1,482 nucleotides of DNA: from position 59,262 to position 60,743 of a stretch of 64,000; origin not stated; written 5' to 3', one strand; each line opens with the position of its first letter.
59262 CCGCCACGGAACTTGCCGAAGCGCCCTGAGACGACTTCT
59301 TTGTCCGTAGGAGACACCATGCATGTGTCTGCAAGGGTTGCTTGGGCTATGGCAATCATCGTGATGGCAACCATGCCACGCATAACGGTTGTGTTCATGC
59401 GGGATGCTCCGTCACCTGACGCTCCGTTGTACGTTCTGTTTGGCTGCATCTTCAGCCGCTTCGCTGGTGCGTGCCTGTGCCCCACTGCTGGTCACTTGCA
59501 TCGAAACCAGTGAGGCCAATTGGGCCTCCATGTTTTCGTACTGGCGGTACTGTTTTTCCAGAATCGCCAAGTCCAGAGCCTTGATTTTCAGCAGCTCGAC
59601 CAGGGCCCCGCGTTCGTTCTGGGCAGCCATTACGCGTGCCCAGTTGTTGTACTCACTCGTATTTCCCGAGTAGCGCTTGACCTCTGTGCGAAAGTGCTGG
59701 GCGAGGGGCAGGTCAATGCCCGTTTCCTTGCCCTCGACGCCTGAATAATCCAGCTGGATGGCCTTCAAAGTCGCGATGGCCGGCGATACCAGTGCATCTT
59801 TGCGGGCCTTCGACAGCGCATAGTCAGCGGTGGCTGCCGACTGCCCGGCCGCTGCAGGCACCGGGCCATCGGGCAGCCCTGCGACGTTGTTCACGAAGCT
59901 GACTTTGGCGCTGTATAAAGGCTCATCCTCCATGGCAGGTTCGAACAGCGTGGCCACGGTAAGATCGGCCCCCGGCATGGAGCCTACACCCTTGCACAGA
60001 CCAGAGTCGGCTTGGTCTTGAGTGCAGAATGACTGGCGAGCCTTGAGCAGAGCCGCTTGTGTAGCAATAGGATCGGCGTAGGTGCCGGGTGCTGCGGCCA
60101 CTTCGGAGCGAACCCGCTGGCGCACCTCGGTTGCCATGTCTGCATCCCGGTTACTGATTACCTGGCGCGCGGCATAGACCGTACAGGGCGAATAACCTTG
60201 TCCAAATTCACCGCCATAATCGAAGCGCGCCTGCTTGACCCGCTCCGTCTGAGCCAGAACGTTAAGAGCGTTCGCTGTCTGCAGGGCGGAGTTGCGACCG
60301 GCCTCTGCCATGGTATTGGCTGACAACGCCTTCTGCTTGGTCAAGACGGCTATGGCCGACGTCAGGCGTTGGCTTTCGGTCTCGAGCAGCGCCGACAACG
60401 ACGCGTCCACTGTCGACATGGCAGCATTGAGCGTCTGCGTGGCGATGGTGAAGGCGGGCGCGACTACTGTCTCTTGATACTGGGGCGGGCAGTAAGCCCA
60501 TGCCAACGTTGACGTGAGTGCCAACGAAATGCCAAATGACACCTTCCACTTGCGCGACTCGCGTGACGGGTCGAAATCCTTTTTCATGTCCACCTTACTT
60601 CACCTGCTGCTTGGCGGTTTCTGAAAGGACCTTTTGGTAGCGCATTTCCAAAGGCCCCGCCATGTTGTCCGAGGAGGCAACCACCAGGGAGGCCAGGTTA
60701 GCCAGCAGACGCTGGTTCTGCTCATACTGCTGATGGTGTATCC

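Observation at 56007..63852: Minus-strand operon with three tandem secreted paralogues, a Ser-rich secreted protein and an M23 peptidase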

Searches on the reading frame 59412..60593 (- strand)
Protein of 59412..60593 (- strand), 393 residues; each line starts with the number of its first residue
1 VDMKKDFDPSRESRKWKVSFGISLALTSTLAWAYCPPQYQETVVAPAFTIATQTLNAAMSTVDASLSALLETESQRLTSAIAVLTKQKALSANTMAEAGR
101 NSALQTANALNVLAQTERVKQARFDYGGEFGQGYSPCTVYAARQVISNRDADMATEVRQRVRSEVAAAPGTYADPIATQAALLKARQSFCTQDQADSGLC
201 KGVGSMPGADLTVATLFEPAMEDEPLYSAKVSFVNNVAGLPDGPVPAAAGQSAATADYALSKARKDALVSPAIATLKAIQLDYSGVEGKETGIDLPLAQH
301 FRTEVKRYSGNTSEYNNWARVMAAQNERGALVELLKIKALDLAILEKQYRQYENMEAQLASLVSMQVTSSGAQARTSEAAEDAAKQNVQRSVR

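Call 4: search_protein_families(library=pfam, proteins=[window:59412-60593:-], max_evalue=1)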
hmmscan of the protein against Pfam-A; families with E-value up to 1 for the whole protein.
window:59412-60593:- (393 aa): 0 families

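Call 5: search_protein_families(library=ncbifam, proteins=[window:59412-60593:-], max_evalue=1)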
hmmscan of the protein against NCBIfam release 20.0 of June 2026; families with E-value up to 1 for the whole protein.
window:59412-60593:- (393 aa): 0 families

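Call 13: search_solved_structures(query=window:59412-60593:-, max_evalue=10)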
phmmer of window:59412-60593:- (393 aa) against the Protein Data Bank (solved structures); distinct sequences matched with E-value up to 10: 0.

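Call 25: find_homologous_proteins(query=window:59412-60593:-, max_evalue=0.001)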
Query window:59412-60593:- (393 aa): 164 proteins with E <= 0.001 among 8000 candidates; the best 120 are listed.
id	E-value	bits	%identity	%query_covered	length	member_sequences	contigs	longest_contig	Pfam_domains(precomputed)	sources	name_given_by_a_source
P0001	4.4e-245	830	100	99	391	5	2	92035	-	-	-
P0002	1.1e-210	717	86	99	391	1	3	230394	-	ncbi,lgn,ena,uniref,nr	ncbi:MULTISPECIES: hypothetical protein [Pseudomonas]|uniref:hypothetical protein n=1 Tax=Pseudomona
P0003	7.8e-209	711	83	100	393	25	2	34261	-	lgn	-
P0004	2.3e-205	700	81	99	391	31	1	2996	-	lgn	-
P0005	1.6e-200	684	81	99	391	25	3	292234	-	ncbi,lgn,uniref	ncbi:hypothetical protein [Pseudomonas sp. 3HC3]|uniref:hypothetical protein n=1 Tax=Pseudomonas sp.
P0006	1.1e-199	681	80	99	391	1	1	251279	-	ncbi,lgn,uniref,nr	ncbi:hypothetical protein F3J44_14980 [Pantoea sp. Tr-811]|uniref:hypothetical protein n=1 Tax=Panto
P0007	4.5e-197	672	78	100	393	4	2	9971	-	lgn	-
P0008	5.1e-197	672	78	100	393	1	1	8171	-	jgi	-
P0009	1.9e-194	664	77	99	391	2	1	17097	-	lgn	-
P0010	5.5e-191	652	77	99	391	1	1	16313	-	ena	-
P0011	5.6e-191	652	76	99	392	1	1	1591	-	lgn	-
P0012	7.3e-191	652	76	99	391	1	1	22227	-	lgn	-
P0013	2.3e-190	650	79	99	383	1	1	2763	-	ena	-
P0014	1.2e-189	648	76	99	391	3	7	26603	-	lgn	-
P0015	8.1e-189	645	78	98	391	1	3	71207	-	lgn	-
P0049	5.5e-136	472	57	99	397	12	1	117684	-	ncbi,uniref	ncbi:hypothetical protein [Xanthomonas oryzae]|uniref:hypothetical protein n=1 Tax=Xanthomonas oryza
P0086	2.1e-120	420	54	92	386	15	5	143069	-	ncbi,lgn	ncbi:hypothetical protein [Yersinia ruckeri]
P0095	1.4e-118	414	54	88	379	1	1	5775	PF28212.1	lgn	-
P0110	2.9e-115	403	54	94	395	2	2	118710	-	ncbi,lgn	ncbi:hypothetical protein BOFL111202_17390 [Bordetella flabilis]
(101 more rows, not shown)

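Call 26: search_protein_families(library=pfam, proteins=[P0095, P0049, P0086, P0110], max_evalue=1)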
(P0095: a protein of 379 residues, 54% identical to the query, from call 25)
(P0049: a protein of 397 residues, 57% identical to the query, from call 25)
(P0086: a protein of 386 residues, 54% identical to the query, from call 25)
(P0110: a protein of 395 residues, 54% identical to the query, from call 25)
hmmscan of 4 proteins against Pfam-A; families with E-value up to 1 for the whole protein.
P0095 (379 aa): 1 family
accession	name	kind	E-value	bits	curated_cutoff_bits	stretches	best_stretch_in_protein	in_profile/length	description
PF24850.1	CC_BshC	-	0.062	13.6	27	1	35-79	53-97/159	Bacillithiol biosynthesis BshC, C-terminal coiled-coil domain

P0049 (397 aa): 2 families
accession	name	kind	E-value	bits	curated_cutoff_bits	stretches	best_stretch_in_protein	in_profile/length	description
PF09594.16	GT87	-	0.029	14.6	25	1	17-113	123-223/237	Glycosyltransferase family 87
PF12284.13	HoxA13_N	-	0.06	14.3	27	1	80-145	25-88/122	Hox protein A13 N terminal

P0086 (386 aa): 1 family
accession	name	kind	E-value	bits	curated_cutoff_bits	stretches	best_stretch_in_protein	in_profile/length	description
PF12284.13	HoxA13_N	-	0.16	12.9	27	1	109-137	62-90/122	Hox protein A13 N terminal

P0110 (395 aa): 0 families

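Call 28: search_solved_structures(query=A1, max_evalue=10, show_alignments=2)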
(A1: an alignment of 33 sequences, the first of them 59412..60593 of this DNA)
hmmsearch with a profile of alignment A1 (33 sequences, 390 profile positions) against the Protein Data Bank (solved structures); distinct sequences matched with E-value up to 10: 0.

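Call 30: search_dna_similar(query=window:59412-60593:-, collection=plasmids, mode=protein, max_rows=30, rows=spread)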
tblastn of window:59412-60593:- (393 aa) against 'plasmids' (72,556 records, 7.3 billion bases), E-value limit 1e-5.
Records with a match: 175; places in all: 357; records where one place covers at least 80% of the query: 171.
Best place of each record, by identity: 60-80% 3; <60% 172.
By first word of the organism name: Acinetobacter 156; Xanthomonas 6; Yersinia 4; Pseudomonas 2; Moraxella 2; Burkholderia 2; Aeromonas 1; Bordetella 1; Serratia 1.
By predicted mobility (MOB-suite, as given by PLSDB): non-mobilizable 65; mobilizable 61; conjugative 49.
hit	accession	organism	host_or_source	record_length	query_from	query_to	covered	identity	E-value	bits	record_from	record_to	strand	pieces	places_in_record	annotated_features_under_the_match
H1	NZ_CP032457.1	Pseudomonas savastanoi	tobacco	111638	8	393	98%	75.1%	0e+0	582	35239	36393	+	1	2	hypothetical protein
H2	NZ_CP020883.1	Xanthomonas citri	Citrus x aurantiifolia,Cell culture,leaf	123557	2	393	100%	57.3%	1e-132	426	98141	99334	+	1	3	hypothetical protein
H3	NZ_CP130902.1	Yersinia pseudotuberculosis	mouse,feces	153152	4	370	93%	54.1%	5e-120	390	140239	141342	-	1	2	hypothetical protein (x2)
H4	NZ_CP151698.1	Acinetobacter baumannii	cat,urine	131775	15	385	94%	38.3%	2e-64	230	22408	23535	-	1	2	hypothetical protein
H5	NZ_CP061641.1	Acinetobacter seifertii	Homo sapiens,blood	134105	15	385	94%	38.3%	2e-64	230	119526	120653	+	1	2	hypothetical protein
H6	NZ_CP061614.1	Acinetobacter seifertii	Homo sapiens,blood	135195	15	385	94%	38.3%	2e-64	230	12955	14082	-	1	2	hypothetical protein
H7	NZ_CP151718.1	Acinetobacter baumannii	cat,urine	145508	15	385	94%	38.3%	2e-64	230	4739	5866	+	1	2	hypothetical protein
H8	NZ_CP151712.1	Acinetobacter baumannii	cat,urine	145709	15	385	94%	38.3%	2e-64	230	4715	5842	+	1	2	hypothetical protein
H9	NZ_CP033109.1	Acinetobacter baumannii ATCC 17978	-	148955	15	385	94%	38.3%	2e-64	230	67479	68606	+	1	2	hypothetical protein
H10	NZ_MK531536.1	Acinetobacter baumannii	-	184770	15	385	94%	38.3%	2e-64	230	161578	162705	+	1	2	hypothetical protein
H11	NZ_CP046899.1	Acinetobacter baumannii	Homo sapiens,secretion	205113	15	385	94%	38.3%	2e-64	230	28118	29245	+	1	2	hypothetical protein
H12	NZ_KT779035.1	Acinetobacter baumannii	-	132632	15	385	94%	38.3%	9e-65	231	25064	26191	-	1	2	hypothetical protein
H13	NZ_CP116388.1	Acinetobacter baumannii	Homo sapiens,wound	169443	15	385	94%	38.3%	9e-65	231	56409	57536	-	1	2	hypothetical protein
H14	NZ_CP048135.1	Acinetobacter baumannii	Homo sapiens,mid stream urine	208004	15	385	94%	38.3%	9e-65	231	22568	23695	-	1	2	hypothetical protein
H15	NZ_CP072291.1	Acinetobacter baumannii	Homo sapiens,Respiratory specimen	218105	15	385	94%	38.3%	9e-65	231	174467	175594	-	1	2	hypothetical protein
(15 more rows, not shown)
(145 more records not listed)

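Call 31: get_annotated_region(hit=H9, flank=9000)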
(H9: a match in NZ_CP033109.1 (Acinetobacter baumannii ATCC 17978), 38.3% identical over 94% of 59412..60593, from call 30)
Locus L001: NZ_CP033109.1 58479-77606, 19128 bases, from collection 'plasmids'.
description: Acinetobacter baumannii ATCC 17978 plasmid unnamed1, complete sequence
organism: Acinetobacter baumannii ATCC 17978 (NCBI taxid 400667)
taxonomy: Bacteria; Pseudomonadota; Gammaproteobacteria; Moraxellales; Moraxellaceae; Acinetobacter; Acinetobacter baumannii; Acinetobacter baumannii ATCC 17978
host: -; source: -; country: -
typing (MOB-suite, as given by PLSDB): conjugative; replicon rep_cluster_1527; relaxase MOBP; mating-pair formation MPF_I
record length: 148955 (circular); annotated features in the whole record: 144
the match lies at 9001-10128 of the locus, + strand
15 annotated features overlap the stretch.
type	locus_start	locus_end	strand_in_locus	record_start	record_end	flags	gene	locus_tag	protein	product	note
CDS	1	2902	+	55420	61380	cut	-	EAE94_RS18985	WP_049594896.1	strawberry notch C-terminal domain-containing protein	-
CDS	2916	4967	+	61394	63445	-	-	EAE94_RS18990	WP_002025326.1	hypothetical protein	-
CDS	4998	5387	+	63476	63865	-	-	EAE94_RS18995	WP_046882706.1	hypothetical protein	-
CDS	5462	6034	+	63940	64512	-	-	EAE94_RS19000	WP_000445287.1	hypothetical protein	-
CDS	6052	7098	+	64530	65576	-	-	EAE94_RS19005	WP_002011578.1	hypothetical protein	-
CDS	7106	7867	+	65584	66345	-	-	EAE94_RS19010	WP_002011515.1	hypothetical protein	-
CDS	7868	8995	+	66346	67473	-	-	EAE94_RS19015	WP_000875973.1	hypothetical protein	-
CDS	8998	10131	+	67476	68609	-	-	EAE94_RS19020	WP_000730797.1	hypothetical protein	-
CDS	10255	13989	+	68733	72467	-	-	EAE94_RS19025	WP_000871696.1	LPD1 domain-containing protein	-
CDS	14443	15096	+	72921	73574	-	-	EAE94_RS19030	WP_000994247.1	hypothetical protein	-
CDS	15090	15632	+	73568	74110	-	-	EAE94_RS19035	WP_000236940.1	hypothetical protein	-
CDS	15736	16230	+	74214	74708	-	-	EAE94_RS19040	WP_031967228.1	hypothetical protein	-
CDS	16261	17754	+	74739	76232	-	-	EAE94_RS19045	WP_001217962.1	hypothetical protein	-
CDS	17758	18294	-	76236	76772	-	-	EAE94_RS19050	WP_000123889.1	hypothetical protein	-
CDS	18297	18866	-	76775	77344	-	-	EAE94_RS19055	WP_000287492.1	hypothetical protein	-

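Call 32: get_annotated_region(hit=H3, flank=9000)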
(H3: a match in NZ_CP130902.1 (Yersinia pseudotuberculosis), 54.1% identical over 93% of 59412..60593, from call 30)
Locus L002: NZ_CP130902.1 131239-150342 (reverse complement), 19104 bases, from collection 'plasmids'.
description: Yersinia pseudotuberculosis strain SP-1303 plasmid pVM82, complete sequence
organism: Yersinia pseudotuberculosis (NCBI taxid 633)
taxonomy: Bacteria; Pseudomonadota; Gammaproteobacteria; Enterobacterales; Yersiniaceae; Yersinia; Yersinia pseudotuberculosis
host: -; source: mouse,feces; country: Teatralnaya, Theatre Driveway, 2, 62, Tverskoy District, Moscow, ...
typing (MOB-suite, as given by PLSDB): non-mobilizable; replicon rep_cluster_957; mating-pair formation MPF_I
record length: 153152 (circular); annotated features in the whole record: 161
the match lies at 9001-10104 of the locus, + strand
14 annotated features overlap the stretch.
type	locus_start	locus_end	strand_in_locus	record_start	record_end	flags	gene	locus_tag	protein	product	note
CDS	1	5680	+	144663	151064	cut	-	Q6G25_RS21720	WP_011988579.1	strawberry notch C-terminal domain-containing protein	-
CDS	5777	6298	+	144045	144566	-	-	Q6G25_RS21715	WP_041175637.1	hypothetical protein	-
CDS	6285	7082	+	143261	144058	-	-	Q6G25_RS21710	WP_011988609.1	hypothetical protein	-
CDS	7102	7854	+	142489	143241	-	-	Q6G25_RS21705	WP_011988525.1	hypothetical protein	-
CDS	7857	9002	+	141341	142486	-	-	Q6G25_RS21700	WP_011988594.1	hypothetical protein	-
CDS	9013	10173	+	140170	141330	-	-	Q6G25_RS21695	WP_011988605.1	hypothetical protein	-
CDS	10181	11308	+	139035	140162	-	-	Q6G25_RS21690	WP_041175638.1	M23 family metallopeptidase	GO:0006508 - proteolysis [Evidence IEA]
CDS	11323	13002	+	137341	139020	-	-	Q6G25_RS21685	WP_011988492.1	hypothetical protein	-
CDS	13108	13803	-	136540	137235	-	-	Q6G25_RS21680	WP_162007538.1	A24 family peptidase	-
CDS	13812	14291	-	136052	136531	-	-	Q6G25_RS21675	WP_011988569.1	lytic transglycosylase domain-containing protein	-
CDS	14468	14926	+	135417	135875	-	pilM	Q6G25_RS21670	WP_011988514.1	type IV pilus biogenesis protein PilM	-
CDS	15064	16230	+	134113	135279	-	-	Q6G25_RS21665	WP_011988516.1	TcpQ domain-containing protein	-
CDS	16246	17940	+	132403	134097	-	-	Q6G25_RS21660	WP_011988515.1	PilN family type IVB pilus formation outer membrane protein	GO:0009297 - pilus assembly [Evidence IEA]; GO:0009306 - protein secretion [Evidence IEA]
CDS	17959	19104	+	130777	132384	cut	pilO2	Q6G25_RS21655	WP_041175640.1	type 4b pilus protein PilO2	-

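Call 34: get_annotated_region(hit=H2, flank=9000)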
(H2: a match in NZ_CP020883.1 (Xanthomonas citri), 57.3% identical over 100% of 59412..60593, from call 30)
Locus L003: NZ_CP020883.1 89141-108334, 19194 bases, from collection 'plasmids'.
description: Xanthomonas citri pv. citri strain TX160042 plasmid unnamed1, complete sequence
organism: Xanthomonas citri (NCBI taxid 611301)
taxonomy: Bacteria; Pseudomonadota; Gammaproteobacteria; Lysobacterales; Lysobacteraceae; Xanthomonas; Xanthomonas citri
host: -; source: Citrus x aurantiifolia,Cell culture,leaf; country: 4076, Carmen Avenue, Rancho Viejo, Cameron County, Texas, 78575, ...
typing (MOB-suite, as given by PLSDB): non-mobilizable; replicon rep_cluster_220
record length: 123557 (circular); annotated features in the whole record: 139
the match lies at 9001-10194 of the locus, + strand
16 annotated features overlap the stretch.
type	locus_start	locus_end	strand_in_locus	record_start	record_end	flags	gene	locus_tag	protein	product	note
CDS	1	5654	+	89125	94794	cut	-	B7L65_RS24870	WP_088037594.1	strawberry notch C-terminal domain-containing protein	-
CDS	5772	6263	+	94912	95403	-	-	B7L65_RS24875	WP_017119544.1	hypothetical protein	-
CDS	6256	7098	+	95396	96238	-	-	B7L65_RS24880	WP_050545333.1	hypothetical protein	-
CDS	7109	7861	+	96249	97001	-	-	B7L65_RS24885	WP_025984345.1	hypothetical protein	-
CDS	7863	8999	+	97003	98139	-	-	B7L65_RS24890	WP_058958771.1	hypothetical protein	-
CDS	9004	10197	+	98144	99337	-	-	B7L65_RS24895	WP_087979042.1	hypothetical protein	-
CDS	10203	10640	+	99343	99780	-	-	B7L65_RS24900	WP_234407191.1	hypothetical protein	-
CDS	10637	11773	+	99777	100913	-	-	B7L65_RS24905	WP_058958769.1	M23 family metallopeptidase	GO:0006508 - proteolysis [Evidence IEA]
CDS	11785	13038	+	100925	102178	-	-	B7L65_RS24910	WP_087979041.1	hypothetical protein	-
CDS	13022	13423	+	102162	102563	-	-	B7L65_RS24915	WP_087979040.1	hypothetical protein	-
CDS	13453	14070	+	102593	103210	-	-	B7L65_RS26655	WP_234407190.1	hypothetical protein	-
CDS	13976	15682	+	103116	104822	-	-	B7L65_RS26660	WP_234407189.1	hypothetical protein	-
CDS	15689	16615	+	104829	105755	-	-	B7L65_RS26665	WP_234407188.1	LPD1 domain-containing protein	-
CDS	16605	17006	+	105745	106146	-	-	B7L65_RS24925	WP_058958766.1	hypothetical protein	-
CDS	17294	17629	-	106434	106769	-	-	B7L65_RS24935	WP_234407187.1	HU family DNA-binding protein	GO:0030261 - chromosome condensation [Evidence IEA]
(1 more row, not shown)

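Call 41: predict_structure(alignment_id=A1)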
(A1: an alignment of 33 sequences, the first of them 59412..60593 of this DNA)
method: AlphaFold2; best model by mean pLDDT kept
length: 393 residues; sequences in the alignment: 33
mean_pLDDT: 72.6   pTM: 0.51
mean pLDDT of the five models: 72.6, 68.7, 64.4, 63.9, 60.5
residues with pLDDT >= 90: 21; 70-90: 202; 50-70: 159; < 50: 11
segments of 3 or more residues with pLDDT < 50: 1-3, 126-133
pLDDT, mean of each block of 10 residues (from residue 1): 55 69 62 54 64 69 64 62 60 66 70 65 48 60 83 85 81 85 89 89 89 87 90 87 79 80 69 83 83 82 78 73 60 69 75 64 62 66 77 65
secondary structure, 60 per line:
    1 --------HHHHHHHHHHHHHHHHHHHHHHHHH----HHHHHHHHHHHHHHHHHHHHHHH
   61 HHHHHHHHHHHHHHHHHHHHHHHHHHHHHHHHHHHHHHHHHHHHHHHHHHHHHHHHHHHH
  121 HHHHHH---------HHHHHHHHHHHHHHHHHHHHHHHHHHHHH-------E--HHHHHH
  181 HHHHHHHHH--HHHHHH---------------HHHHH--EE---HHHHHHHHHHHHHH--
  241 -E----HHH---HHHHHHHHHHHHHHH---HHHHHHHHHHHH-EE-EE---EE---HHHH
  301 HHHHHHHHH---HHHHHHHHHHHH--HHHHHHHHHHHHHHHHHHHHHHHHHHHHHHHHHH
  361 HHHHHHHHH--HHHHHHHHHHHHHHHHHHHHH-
elements in order: H9-33 H38-126 H136-164 H175-189 H192-197 H213-217 H225-238 H253-267 H271-282 H297-309 H313-324 H327-369 H372-392

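Call 44: fold_search(model_id=the predicted structure, library=pdb)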
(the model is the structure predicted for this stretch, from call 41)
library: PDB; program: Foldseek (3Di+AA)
matches with E <= 10: 35; with E <= 0.001: 0
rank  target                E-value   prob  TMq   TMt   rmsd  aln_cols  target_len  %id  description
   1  9ngy_AP1              2.7e-02  1.00  0.34  0.32   5.6       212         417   11  In situ cryo-EM structure of protochannel (DotA-IcmX) of the Legionella Dot/Icm T4SS machine (released 2025-09-17)
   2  8to0_GY               1.4e+00  0.08  0.13  0.17  30.9       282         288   12  48-nm repeating structure of doublets from mouse sperm flagella (released 2023-11-01)
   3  6cnz_F                1.9e+00  0.03  0.07  0.15  19.9       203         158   11  Crystal Structure of Chorismate Mutase from Burkholderia thailandensis (released 2018-03-21)
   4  5hgr_A                2.2e+00  0.02  0.09  0.10  17.9       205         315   14  Structure of Anabaena (Nostoc) sp. PCC 7120 Orange Carotenoid Protein binding canthaxanthin (released 2016-11-16)
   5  8i7r_B7               2.3e+00  0.03  0.11  0.10  39.1       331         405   14  In situ structure of axonemal doublet microtubules in mouse sperm with 48-nm repeat (released 2023-10-11)
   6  8i7r_B8               2.5e+00  0.03  0.11  0.10  40.2       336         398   13  In situ structure of axonemal doublet microtubules in mouse sperm with 48-nm repeat (released 2023-10-11)
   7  8i7r_B6               2.6e+00  0.03  0.11  0.11  40.2       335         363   15  In situ structure of axonemal doublet microtubules in mouse sperm with 48-nm repeat (released 2023-10-11)
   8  8i7r_B2               2.8e+00  0.03  0.11  0.10  39.7       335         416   14  In situ structure of axonemal doublet microtubules in mouse sperm with 48-nm repeat (released 2023-10-11)
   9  8i7o_B7               2.9e+00  0.03  0.11  0.11  39.6       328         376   14  In situ structure of axonemal doublet microtubules in mouse sperm with 16-nm repeat (released 2023-10-11)
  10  5if4_B                3.3e+00  0.04  0.10  0.22  16.6       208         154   12  Discovery of Potent Myeloid Cell Leukemia-1 (Mcl-1) inhibitors using Structure-Based Design (released 2017-01-18)
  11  2fjc_B                3.3e+00  0.02  0.07  0.16  22.9       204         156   16  Crystal structure of antigen TpF1 from Treponema pallidum (released 2006-01-10)
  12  9rmu_B                3.4e+00  0.03  0.08  0.11  18.1        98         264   12  SIVtal integrase in complex with RNA stem-loop (focused refinement of the filament repeat unit) (released 2025-12-10)
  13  9go6_U                3.8e+00  0.03  0.13  0.15  33.4       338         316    9  Salmonella hook-filament junction complex (released 2025-04-09)
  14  8i7r_F2               3.8e+00  0.02  0.11  0.11  32.0       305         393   13  In situ structure of axonemal doublet microtubules in mouse sperm with 48-nm repeat (released 2023-10-11)
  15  9rmx_B                4.8e+00  0.02  0.08  0.12  18.6        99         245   10  CryoEM reconstruction of integrase filament at the lumen of native HIV-1 cores (box size 34.2 nm) (released 2025-12-10)
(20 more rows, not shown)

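Call 49: search_protein_families(library=pfam, proteins=[L002:5777-6298:+, L003:5772-6263:+, L001:5462-6034:+, L002:6285-7082:+, L003:6256-7098:+, L001:6052-7098:+, L002:11323-13002:+, L003:11785-13038:+, L003:10203-10640:+], max_evalue=0.1)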
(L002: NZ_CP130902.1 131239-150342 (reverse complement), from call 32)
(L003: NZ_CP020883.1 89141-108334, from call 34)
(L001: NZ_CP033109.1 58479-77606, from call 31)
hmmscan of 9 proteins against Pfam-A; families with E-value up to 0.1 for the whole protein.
L002:5777-6298:+ (173 aa): 2 families
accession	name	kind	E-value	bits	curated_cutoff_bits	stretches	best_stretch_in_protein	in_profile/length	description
PF23130.1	IcmW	-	1e-16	61.8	27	1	31-166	17-142/144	IcmW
PF22928.2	INTS1_R4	-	0.078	13.4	27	0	51-92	5-46/102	Integrator complex subunit 1, R4 domain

L003:5772-6263:+ (163 aa): 1 family
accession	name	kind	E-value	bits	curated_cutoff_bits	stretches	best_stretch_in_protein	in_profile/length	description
PF23130.1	IcmW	-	1.3e-13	51.7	27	1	10-157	1-142/144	IcmW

L001:5462-6034:+ (190 aa): 0 families

L002:6285-7082:+ (265 aa): 0 families

L003:6256-7098:+ (280 aa): 0 families

L001:6052-7098:+ (348 aa): 0 families

L002:11323-13002:+ (559 aa): 1 family
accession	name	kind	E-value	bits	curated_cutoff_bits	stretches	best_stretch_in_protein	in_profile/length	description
PF16712.10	SCAB_CC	-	0.086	13.1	25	0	463-538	55-127/168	Coiled-coil regions of plant-specific actin-binding protein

L003:11785-13038:+ (417 aa): 0 families

L003:10203-10640:+ (145 aa): 1 family
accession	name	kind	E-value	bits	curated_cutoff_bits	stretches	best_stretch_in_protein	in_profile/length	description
PF03597.20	FixS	-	0.029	14.6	23.1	1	88-114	18-43/44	Cytochrome oxidase maturation protein cbb3-type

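Call 70: search_protein_representatives(alignment_id=A2)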
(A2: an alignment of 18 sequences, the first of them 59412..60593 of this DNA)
Query: 18 sequences, 390 profile positions. Proteins with E-value up to 0.001 (for the whole library): 348; up to 1e-10: 187; up to 1e-30: 110. The best 150 are listed.
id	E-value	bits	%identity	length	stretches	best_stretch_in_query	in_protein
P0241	3.6e-170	582.6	-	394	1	8-390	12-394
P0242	2.6e-137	474.4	-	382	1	7-371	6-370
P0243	5.5e-134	463.5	-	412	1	19-388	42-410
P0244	3.4e-127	441.1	-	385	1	10-374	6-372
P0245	7.3e-118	410.4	-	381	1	11-390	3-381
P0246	1.4e-112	393.0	-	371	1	12-371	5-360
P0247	2.2e-109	382.5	-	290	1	103-386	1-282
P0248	6.8e-109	380.8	-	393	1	8-380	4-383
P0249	7.7e-108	377.4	-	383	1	15-389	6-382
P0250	1.5e-105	369.8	-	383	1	10-389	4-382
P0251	1.5e-103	363.3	-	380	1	11-385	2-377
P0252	3.8e-103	361.9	-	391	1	11-390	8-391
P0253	1.0e-97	344.1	-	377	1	13-377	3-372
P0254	1.7e-97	343.3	-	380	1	11-376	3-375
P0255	1.2e-96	340.6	-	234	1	157-390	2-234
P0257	5.9e-89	315.2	-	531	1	134-388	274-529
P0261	3.6e-80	286.3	-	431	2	20-298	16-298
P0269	5.5e-74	265.9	-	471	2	14-287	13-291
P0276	6.9e-71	255.7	-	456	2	13-286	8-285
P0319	3.0e-44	168.0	-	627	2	37-293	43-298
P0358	2.9e-28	115.4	-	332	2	214-364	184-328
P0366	4.9e-24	101.5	-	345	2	221-365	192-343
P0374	1.1e-20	90.4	-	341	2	200-364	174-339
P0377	1.4e-18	83.5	-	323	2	224-363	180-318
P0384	2.8e-17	79.2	-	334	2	37-173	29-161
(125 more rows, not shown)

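Call 74: search_solved_structures(query=A8, max_evalue=10, show_alignments=2)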
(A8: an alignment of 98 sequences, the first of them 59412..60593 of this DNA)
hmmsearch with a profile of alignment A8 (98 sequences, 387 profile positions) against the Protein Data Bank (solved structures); distinct sequences matched with E-value up to 10: 2.
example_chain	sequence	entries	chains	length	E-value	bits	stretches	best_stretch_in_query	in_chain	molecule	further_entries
7x14_A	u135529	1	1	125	1.7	10.7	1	201-259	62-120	Vesicle-associated membrane protein-associated protein B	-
9jui_A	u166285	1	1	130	1.8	10.6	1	201-259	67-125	Vesicle-associated membrane protein-associated protein B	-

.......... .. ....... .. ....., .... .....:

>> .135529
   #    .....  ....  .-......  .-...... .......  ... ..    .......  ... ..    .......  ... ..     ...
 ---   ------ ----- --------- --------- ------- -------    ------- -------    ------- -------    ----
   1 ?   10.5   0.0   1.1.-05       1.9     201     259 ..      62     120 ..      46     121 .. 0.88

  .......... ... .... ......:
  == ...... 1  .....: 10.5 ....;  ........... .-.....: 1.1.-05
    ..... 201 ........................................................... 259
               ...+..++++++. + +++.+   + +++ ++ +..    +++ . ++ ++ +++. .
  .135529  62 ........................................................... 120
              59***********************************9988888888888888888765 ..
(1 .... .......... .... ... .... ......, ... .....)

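Call 79: search_protein_families(library=pfam, proteins=[P0358, P0366, P0374, P0377, P0257, P0319, P0384, P0261, P0269, P0276], max_evalue=0.01)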
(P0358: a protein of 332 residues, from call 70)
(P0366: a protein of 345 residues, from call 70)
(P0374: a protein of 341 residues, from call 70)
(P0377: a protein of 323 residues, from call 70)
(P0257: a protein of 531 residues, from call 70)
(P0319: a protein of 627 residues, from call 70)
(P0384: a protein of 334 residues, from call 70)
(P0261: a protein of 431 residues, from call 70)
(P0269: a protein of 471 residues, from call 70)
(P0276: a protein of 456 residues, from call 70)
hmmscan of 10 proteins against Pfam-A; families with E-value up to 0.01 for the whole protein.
P0358 (332 aa): 0 families

P0366 (345 aa): 0 families

P0374 (341 aa): 0 families

P0377 (323 aa): 0 families

P0257 (531 aa): 1 family
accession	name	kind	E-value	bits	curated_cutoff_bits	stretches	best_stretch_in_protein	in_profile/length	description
PF13175.12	AAA_15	-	3.3e-19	70.2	32.1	1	1-267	1-278/374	AAA ATPase domain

P0319 (627 aa): 0 families

P0384 (334 aa): 0 families

P0261 (431 aa): 0 families

P0269 (471 aa): 0 families

P0276 (456 aa): 0 families
